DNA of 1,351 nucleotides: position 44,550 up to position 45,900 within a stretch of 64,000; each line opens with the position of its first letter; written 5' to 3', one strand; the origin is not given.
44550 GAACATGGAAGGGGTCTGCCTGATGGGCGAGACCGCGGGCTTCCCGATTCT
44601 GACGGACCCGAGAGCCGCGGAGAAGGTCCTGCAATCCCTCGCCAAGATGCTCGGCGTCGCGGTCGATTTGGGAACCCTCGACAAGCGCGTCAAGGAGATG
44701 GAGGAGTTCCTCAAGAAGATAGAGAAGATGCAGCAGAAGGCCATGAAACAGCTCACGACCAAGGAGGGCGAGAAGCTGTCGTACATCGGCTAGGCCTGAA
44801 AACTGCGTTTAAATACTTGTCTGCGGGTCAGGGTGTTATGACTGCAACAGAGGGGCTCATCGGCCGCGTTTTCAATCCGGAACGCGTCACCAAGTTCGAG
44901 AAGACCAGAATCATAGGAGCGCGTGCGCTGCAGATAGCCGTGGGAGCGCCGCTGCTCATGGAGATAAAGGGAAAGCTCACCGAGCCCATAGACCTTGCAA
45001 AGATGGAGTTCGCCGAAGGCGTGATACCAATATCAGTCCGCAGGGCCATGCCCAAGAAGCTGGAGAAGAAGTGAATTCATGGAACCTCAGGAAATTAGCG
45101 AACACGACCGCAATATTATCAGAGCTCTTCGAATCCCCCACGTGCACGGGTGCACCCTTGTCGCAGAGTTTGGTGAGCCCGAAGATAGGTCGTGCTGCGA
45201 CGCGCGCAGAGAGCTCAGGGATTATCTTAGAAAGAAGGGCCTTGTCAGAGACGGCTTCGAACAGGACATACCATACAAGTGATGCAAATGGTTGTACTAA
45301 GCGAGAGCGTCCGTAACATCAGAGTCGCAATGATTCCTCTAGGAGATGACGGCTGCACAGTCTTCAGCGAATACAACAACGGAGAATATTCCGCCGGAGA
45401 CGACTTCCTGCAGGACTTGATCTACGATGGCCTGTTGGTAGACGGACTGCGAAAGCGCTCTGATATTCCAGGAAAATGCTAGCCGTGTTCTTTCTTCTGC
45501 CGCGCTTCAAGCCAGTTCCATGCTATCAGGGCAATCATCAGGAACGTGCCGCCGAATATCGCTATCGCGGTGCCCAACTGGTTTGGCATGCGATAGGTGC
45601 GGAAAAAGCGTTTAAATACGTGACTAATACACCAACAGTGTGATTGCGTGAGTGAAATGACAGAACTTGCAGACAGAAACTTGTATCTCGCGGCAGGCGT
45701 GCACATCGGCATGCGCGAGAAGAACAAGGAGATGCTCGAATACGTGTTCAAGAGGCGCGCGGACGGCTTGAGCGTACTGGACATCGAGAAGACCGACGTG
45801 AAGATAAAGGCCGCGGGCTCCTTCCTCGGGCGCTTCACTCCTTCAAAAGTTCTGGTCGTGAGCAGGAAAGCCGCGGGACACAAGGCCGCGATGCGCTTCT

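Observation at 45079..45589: Tandem pair of paralogous 67-aa proteins between rpoK and rps2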

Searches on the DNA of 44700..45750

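Call 63: search_rna_families(source=window, start=44700, end=45750, threshold=evalue, max_evalue=1)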
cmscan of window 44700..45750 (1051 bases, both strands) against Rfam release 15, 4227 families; matches with E-value up to 1: 0.
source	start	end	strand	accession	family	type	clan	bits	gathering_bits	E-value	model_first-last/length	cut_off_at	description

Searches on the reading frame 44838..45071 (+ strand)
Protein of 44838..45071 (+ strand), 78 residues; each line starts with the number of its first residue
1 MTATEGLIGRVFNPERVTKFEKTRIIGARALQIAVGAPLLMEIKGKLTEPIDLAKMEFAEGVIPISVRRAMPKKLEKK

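Call 4: search_protein_families(library=pfam, proteins=[window:44838-45071:+], max_evalue=1)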
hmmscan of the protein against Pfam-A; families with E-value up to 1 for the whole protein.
seq(78 aa): 2 families
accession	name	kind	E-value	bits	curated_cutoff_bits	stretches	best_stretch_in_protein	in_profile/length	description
PF01192.27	RNA_pol_Rpb6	-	3e-09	37.2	26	1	18-65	8-53/53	RNA polymerase Rpb6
PF22831.2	CATSPERB_Ig-like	-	0.19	12.4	27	1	19-46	31-58/107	CATSPERB Ig-like domain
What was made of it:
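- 44838..45074 (+): rpoK (RNA polymerase subunit K/Rpb6), 78 aa. Pfam PF01192, E 3e-9 (call 4).
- Checked: The flanking genes are confirmed. rpoK is 44838-45074 (Pfam Rpb6, 3e-9) and rps2 is 45648/45657-46244 (Pfam S2, 1e-22) (call 4).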

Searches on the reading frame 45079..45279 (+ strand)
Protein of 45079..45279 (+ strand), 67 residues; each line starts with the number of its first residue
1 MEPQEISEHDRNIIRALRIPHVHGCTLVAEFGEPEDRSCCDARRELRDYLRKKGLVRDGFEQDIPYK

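Call 4: search_protein_families(library=pfam, proteins=[window:45079-45279:+], max_evalue=1)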
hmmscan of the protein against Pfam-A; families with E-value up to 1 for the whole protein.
seq(67 aa): 1 family
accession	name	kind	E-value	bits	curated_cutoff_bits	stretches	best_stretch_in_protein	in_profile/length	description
PF21982.2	RecX_HTH1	-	0.054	13.9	26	1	43-54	16-27/40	RecX, first three-helix domain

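Call 5: find_homologous_proteins(query=window:45079-45279:+, max_evalue=10)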
Query seq(67 aa) (67 aa): 1 proteins with E <= 10 among 1 candidates.
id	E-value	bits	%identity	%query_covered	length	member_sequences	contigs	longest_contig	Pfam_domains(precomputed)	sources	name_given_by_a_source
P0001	2.0e-39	149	100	100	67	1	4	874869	-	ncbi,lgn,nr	ncbi:MAG: hypothetical protein HYS81_02410 [Candidatus Aenigmatarchaeota archaeon]|nr:MAG: hypotheti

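Call 11: find_encoding_contigs(protein=P0001, flank=4000, max_places=10)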
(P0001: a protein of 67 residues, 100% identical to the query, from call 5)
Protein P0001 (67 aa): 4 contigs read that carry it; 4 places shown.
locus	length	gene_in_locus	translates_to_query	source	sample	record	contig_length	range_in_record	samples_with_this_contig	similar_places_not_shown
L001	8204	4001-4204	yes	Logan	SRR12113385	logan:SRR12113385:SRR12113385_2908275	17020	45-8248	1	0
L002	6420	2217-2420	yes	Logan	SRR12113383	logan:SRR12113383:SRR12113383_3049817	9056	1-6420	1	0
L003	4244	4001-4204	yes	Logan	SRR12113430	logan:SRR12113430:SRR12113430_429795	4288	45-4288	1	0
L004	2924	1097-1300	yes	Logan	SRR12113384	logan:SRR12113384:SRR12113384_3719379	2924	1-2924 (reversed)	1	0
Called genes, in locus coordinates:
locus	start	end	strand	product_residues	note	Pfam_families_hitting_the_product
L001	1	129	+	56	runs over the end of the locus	?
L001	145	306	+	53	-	-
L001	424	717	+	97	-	PF00935:Ribosomal_L44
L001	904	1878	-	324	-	PF00288:GHMP_kinases_N, PF08544:GHMP_kinases_C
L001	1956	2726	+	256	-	PF00575:S1, PF07541:EIF_2_alpha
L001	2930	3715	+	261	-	PF09754:PAC2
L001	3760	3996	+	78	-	PF01192:RNA_pol_Rpb6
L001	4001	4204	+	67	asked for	-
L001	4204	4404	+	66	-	-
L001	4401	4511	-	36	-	-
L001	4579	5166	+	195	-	PF00318:Ribosomal_S2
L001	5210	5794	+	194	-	PF08704:GCD14, PF01135:PCMT (weak), PF13847:Methyltransf_31, PF08241:Methyltransf_11 (weak), PF13578:Methyltransf_24 (weak), PF13649:Methyltransf_25 (weak)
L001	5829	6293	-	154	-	-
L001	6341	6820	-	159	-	-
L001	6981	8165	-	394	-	PF07690:MFS_1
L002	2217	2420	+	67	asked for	-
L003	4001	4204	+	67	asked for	-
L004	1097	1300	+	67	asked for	-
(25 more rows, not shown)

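Call 13: predict_structure(alignment_id=A1)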
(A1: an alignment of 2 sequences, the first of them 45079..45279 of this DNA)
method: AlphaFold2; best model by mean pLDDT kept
length: 67 residues; sequences in the alignment: 2
mean_pLDDT: 63.7   pTM: 0.49
mean pLDDT of the five models: 63.7, 63.5, 60.9, 58.4, 52.7
residues with pLDDT >= 90: 0; 70-90: 28; 50-70: 28; < 50: 11
segments of 3 or more residues with pLDDT < 50: 60-67
pLDDT, mean of each block of 10 residues (from residue 1): 66 72 54 59 78 69 43
secondary structure, 60 per line:
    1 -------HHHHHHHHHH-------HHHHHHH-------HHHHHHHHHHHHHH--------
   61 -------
elements in order: H8-17 H25-31 H39-52
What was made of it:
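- On Helix-turn-helix / winged-helix DNA-binding proteins: Three helices are predicted for ORF1 at pLDDT 63.7 (call 13).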

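Call 17: search_protein_representatives(alignment_id=A1)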
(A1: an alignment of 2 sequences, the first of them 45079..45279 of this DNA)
Query: 2 sequences, 70 profile positions. Proteins with E-value up to 0.001 (for the whole library): 4; up to 1e-10: 2; up to 1e-30: 2. The best 4 are listed.
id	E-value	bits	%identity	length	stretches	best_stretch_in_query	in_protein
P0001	4.5e-37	141.8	-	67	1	1-69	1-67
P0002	2.6e-32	126.6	-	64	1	3-70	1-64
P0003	2.1e-04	37.2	-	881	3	15-41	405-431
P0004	6.0e-04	35.7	-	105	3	52-68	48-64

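Call 18: fold_search(model_id=the predicted structure, library=pdb)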
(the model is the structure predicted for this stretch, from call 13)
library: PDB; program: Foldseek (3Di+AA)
matches with E <= 10: 49; with E <= 0.001: 0
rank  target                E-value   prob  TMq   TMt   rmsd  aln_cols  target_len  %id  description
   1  5duk_B                1.1e+00  0.20  0.33  0.33   8.5        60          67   17  N-terminal structure of putative DNA binding transcription factor from Thermoplasmatales archaeon SCGC AB-539-N05 (released 2015-10-07)
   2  7qsm_W                1.5e+00  0.30  0.41  0.26   5.2        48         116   23  Bovine complex I in lipid nanodisc, Deactive-ligand (composite) (released 2022-05-25)
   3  9i4i_F                1.7e+00  0.28  0.41  0.26   5.2        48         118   23  High resolution Cryo-EM structure of human complex I in mitochondria (released 2025-11-12)
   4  1zlj_B                1.8e+00  0.30  0.43  0.42   4.2        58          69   12  Crystal Structure of the Mycobacterium tuberculosis Hypoxic Response Regulator DosR C-terminal Domain (released 2006-01-31)
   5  1okr_A                1.8e+00  0.20  0.38  0.24   6.6        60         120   22  Three-dimensional structure of S.aureus methicillin-resistance regulating transcriptional repressor MecI. (released 2003-10-09)
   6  8r7y_A                1.8e+00  0.15  0.36  0.12   7.2        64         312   19  Deoxyribonucleoside regulator DeoR in complex with the DNA operator (released 2024-06-19)
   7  1iv6_MODEL_1_A        2.3e+00  0.14  0.34  0.39   8.6        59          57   12  Solution Structure of the DNA Complex of Human TRF1 (released 2002-04-17)
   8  4myz_C                2.4e+00  0.10  0.29  0.37  10.3        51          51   16  Structure of a class 2 docking domain complex from modules CurK and CurL of the curacin A polyketide synthase (released 2014-01-29)
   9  7qsd_W                2.9e+00  0.18  0.41  0.26   5.2        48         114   23  Bovine complex I in the active state at 3.1 A (released 2022-03-02)
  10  7v2c_E                3.1e+00  0.18  0.41  0.26   5.1        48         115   25  Active state complex I from Q10 dataset (released 2022-03-02)
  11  1je8_A                3.1e+00  0.16  0.39  0.39   4.7        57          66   10  Two-Component response regulator NarL/DNA Complex: DNA Bending Found in a High Affinity Site (released 2002-09-27)
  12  1sd4_A                3.3e+00  0.15  0.37  0.24   5.7        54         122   22  Crystal Structure of a SeMet derivative of BlaI at 2.0 A (released 2004-08-10)
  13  1zlj_D                3.5e+00  0.18  0.41  0.41   4.0        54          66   11  Crystal Structure of the Mycobacterium tuberculosis Hypoxic Response Regulator DosR C-terminal Domain (released 2006-01-31)
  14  7qsk_W                3.5e+00  0.16  0.41  0.26   5.2        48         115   23  Bovine complex I in lipid nanodisc, Active-Q10 (released 2022-05-25)
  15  8phj_W                3.7e+00  0.05  0.21  0.23  10.4        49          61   18  cA4-bound Cami1 in complex with 70S ribosome (released 2023-12-13)
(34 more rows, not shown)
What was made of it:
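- On Helix-turn-helix / winged-helix DNA-binding proteins: Foldseek against PDB gives all E > 1 (call 18).
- Closest known: Small winged-helix / helix-turn-helix DNA-binding proteins. Same: The top weak Foldseek hits are HTH proteins (calls 13, 18).
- The weak top Foldseek hits include HTH proteins: 5duk, DosR, MecI and DeoR (call 18). All Foldseek hits have E > 1, and the query model is of low confidence (calls 13, 18).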

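Call 21: search_protein_families(library=phrogs, proteins=[window:45079-45279:+], max_evalue=10)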
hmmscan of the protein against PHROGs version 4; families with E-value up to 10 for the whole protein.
seq(67 aa): 0 families

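Call 22: search_protein_families(library=ncbifam, proteins=[window:45079-45279:+], max_evalue=10)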
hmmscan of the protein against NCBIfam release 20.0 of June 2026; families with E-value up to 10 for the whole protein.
seq(67 aa): 0 families

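Call 23: search_solved_structures(query=A1, max_evalue=10, show_alignments=3)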
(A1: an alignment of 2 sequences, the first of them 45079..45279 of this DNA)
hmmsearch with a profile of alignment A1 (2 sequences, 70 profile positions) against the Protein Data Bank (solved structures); distinct sequences matched with E-value up to 10: 13.
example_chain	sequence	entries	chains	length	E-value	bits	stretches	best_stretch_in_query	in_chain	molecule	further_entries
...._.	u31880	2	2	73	0.31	14.1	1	11-58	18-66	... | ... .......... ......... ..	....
6j9e_J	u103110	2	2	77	0.35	13.9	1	11-58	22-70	45L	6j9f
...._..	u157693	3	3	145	0.6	13.2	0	30-62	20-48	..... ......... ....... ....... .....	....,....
6c7d_A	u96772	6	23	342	0.62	13.2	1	14-46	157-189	cGMP-dependent 3',5'-cyclic phosphodiesterase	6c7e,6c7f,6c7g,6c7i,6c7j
5tz3_A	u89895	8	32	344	0.62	13.2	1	14-46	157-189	cGMP-dependent 3',5'-cyclic phosphodiesterase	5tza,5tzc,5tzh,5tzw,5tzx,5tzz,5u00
4htx_A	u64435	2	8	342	0.62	13.2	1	14-46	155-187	cGMP-dependent 3',5'-cyclic phosphodiesterase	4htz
9wp3_A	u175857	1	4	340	0.62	13.2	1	14-46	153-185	cGMP-dependent 3',5'-cyclic phosphodiesterase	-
3itm_A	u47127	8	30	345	0.62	13.2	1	14-46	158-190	cGMP-dependent 3',5'-cyclic phosphodiesterase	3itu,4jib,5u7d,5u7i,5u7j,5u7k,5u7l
1z1l_A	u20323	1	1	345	0.62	13.2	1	14-46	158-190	cGMP-dependent 3',5'-cyclic phosphodiesterase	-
5vp0_A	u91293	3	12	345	0.62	13.2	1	14-46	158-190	cGMP-dependent 3',5'-cyclic phosphodiesterase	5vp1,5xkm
6b96_A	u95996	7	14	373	0.63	13.1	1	14-46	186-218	cGMP-dependent 3',5'-cyclic phosphodiesterase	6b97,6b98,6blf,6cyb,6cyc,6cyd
6ezf_A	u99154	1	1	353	0.64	13.1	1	14-46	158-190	cGMP-dependent 3',5'-cyclic phosphodiesterase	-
4c1i_A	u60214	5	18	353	0.64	13.1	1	14-46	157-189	CGMP-DEPENDENT 3', 5'-CYCLIC PHOSPHODIESTERASE | cGMP-dependent 3',5'-cyclic phosphodiesterase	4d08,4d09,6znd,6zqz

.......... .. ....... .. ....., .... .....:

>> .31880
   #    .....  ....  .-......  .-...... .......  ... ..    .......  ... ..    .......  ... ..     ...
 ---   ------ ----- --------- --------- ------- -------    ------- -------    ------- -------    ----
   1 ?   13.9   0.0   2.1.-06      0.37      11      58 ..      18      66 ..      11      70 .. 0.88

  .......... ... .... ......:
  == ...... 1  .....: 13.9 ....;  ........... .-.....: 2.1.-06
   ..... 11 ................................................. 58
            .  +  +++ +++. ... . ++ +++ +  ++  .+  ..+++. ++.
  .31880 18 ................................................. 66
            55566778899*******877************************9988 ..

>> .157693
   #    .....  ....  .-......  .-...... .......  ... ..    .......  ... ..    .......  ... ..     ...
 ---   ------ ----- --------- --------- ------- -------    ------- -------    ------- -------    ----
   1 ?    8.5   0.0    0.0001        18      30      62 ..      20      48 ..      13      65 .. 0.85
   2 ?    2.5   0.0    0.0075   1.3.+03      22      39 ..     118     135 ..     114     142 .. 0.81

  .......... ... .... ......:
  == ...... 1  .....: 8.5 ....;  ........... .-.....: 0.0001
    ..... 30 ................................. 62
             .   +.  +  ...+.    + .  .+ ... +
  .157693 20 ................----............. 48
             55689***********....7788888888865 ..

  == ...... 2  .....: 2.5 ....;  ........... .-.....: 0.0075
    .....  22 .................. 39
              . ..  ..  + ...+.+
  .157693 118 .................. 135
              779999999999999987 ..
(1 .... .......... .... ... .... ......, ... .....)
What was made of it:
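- On Xp10 P7-like RNA polymerase inhibitors: E 0.31 with the two-sequence profile (call 23).
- The best PDB sequence hit of the two-sequence profile is the Xp10 RNA polymerase inhibitor P7 (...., 73 aa), covering profile positions 11-58 (call 23).
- Tried and rejected: The third PDB hit is non-collinear at E 0.6 (call 23).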

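Call 28: find_related_loci(query=A1, collection=metagenome_contigs, flank=5000)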
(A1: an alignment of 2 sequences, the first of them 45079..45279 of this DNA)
Query A1 (67 aa) in metagenome_contigs; peptide patterns used: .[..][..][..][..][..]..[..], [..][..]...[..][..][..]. (x = any residue, [..] = any of these).
110 stretches matched a pattern, but none encodes a relative of the query by tblastn (E <= 1e-3).

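Call 29: find_related_loci(query=A1, collection=viral_contigs, flank=5000)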
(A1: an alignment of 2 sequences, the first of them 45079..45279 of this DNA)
Query A1 (67 aa) in viral_contigs; peptide patterns used: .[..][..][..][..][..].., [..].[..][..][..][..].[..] (x = any residue, [..] = any of these).
172 stretches matched a pattern, but none encodes a relative of the query by tblastn (E <= 1e-3).

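Call 59: search_dna_similar(query=window:45079-45279:+, collection=phages, mode=protein, max_evalue=10, max_rows=10)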
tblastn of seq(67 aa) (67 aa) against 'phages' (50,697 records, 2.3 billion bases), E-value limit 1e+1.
No match.

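Call 61: search_dna_similar(query=window:45079-45279:+, collection=plasmids, mode=protein, max_evalue=10, max_rows=10)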
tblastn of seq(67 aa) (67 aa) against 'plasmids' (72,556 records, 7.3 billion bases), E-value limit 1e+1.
No match.

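Call 62: search_protein_families(library=padloc, proteins=[window:45079-45279:+], max_evalue=10)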
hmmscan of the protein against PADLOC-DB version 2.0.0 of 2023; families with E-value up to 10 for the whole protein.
seq(67 aa): 0 families
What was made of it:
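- On Type II toxin-antitoxin module: No Pfam or PADLOC hit (calls 4, 62).
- Closest known: Type II toxin-antitoxin pairs. Different: There is no hit to any toxin or antitoxin family in Pfam or PADLOC (calls 4, 62).
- Tried and rejected: No PADLOC or PHROG hits (calls 21, 62).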

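Call 70: search_solved_structures(query=window:45079-45279:+, max_evalue=10, show_alignments=2)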
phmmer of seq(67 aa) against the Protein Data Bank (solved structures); distinct sequences matched with E-value up to 10: 0.

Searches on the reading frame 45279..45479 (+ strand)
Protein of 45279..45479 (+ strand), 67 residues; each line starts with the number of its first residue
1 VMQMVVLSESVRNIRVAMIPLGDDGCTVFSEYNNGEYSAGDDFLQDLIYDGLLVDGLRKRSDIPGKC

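Call 4: search_protein_families(library=pfam, proteins=[window:45279-45479:+], max_evalue=1)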
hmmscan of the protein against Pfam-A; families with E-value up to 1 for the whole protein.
seq(67 aa): 0 families

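Call 6: find_homologous_proteins(query=window:45279-45479:+, max_evalue=10)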
Query seq(67 aa) (67 aa): 1 proteins with E <= 10 among 1 candidates.
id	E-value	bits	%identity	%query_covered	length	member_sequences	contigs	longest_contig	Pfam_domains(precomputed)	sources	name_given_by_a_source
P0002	2.4e-35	136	100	96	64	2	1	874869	-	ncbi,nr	ncbi:MAG: hypothetical protein HYS81_02415 [Candidatus Aenigmatarchaeota archaeon]|nr:MAG: hypotheti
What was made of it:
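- On Orphan / taxonomically restricted gene: Only self hits in calls 5, 6 and 17.
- Closest known: Taxonomically restricted. Same: It is already annotated as hypothetical proteins HYS81_02410 and HYS81_02415 (calls 5, 6).
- Only self hits among 5.8 billion clusters (calls 5, 6) and 1.84 billion representatives searched by full HMMER profile (call 17). No homolog anywhere (calls 5, 6, 17, 28, 29). No homolog in about 15 billion proteins (calls 5, 6, 17).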

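Call 21: search_protein_families(library=phrogs, proteins=[window:45282-45479:+], max_evalue=10)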
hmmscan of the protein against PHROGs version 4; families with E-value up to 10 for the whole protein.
seq(66 aa): 0 families

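Call 22: search_protein_families(library=ncbifam, proteins=[window:45282-45479:+], max_evalue=10)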
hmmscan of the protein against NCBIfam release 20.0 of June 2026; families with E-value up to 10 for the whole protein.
seq(66 aa): 0 families

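Call 58: predict_structure(alignment_id=A3)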
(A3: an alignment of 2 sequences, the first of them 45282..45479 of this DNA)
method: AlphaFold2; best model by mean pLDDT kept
length: 66 residues; sequences in the alignment: 2
mean_pLDDT: 39.4   pTM: 0.25
mean pLDDT of the five models: 39.4, 38.8, 37.3, 36.9, 36.0
residues with pLDDT >= 90: 0; 70-90: 0; 50-70: 7; < 50: 59
segments of 3 or more residues with pLDDT < 50: 1-41, 50-66
pLDDT, mean of each block of 10 residues (from residue 1): 33 37 37 40 50 42 33
secondary structure, 60 per line:
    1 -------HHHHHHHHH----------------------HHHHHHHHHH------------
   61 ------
elements in order: H8-16 H39-48
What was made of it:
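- On Xp10 P7-like RNA polymerase inhibitors: The models obtained here are too uncertain to compare (calls 13, 58).
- The AlphaFold models are of low confidence (pLDDT 63.7 and 39.4; calls 13, 58), so a stable fold is not demonstrated. Poor structure predictions (calls 13, 58).
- Tried and rejected: ORF1 model has pLDDT 63.7 and ORF2 has 39.4 (calls 13, 58).
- Closest known: Small winged-helix / helix-turn-helix DNA-binding proteins. Different: The ORF2 model is unusable (call 58).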

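Call 60: search_dna_similar(query=window:45282-45479:+, collection=phages, mode=protein, max_evalue=10, max_rows=10)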
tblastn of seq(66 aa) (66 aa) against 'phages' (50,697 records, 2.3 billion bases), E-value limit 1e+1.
No match.
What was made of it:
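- On Orphan / taxonomically restricted gene: Nothing in calls 28, 29 and 59-61.
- On Xp10 P7-like RNA polymerase inhibitors: No tblastn hit in phage genomes (calls 59, 60).
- Closest known: Xanthomonas phage Xp10 P7, RNA polymerase inhibitor and antiterminator. Different: Its low-confidence model is all-helical (call 13), and there are no phage hits (calls 59, 60).
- Nothing in metagenome or viral contig scans (calls 28, 29), phages or plasmids (calls 59-61), or the four family libraries (calls 4, 21, 22, 62). tblastn against 50,697 phage genomes finds nothing at E <= 10 (calls 59, 60).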

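Call 62: search_protein_families(library=padloc, proteins=[window:45282-45479:+], max_evalue=10)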
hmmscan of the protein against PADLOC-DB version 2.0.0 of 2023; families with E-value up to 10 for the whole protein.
seq(66 aa): 0 families

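Call 71: search_solved_structures(query=window:45282-45479:+, max_evalue=10, show_alignments=2)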
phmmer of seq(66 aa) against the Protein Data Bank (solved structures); distinct sequences matched with E-value up to 10: 0.
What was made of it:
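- On Xp10 P7-like RNA polymerase inhibitors: No hit with either single sequence (calls 70, 71).
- Each ORF alone finds nothing in PDB at E <= 10 (calls 70, 71).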

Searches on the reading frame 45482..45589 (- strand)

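Call 4: search_protein_families(library=pfam, proteins=[window:45482-45589:-], max_evalue=1)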
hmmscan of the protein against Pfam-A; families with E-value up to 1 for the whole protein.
seq(36 aa): 4 families
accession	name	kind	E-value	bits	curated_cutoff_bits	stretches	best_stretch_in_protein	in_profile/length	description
PF09930.14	DUF2162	-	0.044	13.7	34.4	1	2-33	161-192/223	Predicted transporter (DUF2162)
PF14927.11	Neurensin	-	0.066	13.4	27.7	1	4-35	96-127/132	Neurensin/Transmembrane protein 74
PF14936.11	p53-inducible11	-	0.068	13.7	27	1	8-32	93-117/179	Tumour protein p53-inducible protein 11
PF10215.14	Ost4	-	0.11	12.8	25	1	4-33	6-34/34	Oligosaccaryltransferase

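Call 21: search_protein_families(library=phrogs, proteins=[window:45482-45589:-], max_evalue=10)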
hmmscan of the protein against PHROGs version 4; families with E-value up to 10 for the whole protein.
seq(36 aa): 0 families

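Call 22: search_protein_families(library=ncbifam, proteins=[window:45482-45589:-], max_evalue=10)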
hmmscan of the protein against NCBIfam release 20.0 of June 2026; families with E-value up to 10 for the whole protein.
seq(36 aa): 1 family
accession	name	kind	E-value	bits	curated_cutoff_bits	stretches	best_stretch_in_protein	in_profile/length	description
NF052408.1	NOVXTKCP_fam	equivalog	0.012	15.7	60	1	2-34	8-42/46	NOVXTKCP family nitrogen cycling protein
